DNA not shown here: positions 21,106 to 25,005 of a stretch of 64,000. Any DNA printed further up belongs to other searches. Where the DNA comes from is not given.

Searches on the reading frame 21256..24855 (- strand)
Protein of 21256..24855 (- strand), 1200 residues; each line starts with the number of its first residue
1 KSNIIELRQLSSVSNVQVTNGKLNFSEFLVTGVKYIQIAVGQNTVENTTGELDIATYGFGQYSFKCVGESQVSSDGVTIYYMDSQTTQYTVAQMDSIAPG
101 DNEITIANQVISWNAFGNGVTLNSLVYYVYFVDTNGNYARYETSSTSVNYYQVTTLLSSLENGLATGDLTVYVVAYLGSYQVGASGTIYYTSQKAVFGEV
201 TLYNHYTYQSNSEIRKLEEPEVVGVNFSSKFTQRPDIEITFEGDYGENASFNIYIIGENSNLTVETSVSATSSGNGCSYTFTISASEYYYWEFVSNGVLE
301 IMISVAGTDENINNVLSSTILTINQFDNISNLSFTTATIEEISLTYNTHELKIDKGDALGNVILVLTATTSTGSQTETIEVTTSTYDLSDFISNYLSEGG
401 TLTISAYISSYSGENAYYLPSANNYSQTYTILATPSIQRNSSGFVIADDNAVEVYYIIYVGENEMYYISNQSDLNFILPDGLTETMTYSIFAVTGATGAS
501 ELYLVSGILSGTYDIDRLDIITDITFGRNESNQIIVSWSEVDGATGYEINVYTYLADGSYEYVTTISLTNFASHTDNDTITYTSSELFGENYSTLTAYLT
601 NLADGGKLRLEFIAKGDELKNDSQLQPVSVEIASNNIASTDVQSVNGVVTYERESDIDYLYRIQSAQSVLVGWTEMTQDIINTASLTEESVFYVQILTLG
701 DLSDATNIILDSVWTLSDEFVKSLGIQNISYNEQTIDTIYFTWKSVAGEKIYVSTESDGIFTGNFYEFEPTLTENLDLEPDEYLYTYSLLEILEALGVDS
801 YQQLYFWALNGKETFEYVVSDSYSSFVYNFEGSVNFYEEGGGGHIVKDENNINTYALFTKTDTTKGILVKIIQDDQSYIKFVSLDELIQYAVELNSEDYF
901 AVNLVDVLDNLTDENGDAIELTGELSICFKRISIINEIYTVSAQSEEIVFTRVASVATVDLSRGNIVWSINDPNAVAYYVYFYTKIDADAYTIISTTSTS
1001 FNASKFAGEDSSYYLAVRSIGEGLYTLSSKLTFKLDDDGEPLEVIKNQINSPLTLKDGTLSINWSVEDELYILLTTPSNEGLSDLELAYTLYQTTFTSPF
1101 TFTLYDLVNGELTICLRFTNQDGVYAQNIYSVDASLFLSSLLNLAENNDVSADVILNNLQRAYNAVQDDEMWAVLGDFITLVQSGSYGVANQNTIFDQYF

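Call 61: search_protein_families(library=pfam, proteins=[window:21256-24855:-], max_evalue=1)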
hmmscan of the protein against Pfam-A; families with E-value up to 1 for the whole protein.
window:21256-24855:- (1200 aa): 1 family
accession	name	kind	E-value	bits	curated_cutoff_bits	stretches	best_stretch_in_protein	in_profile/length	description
PF10666.15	Phage_TAC_8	-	0.0062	17.1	33.7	1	870-951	36-118/140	Phage tail assembly chaperone protein Gp14 ()A118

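Call 81: search_protein_families(library=ncbifam, proteins=[window:21256-24855:-], max_evalue=0.01)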
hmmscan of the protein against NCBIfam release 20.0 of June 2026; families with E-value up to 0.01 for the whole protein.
window:21256-24855:- (1200 aa): 0 families
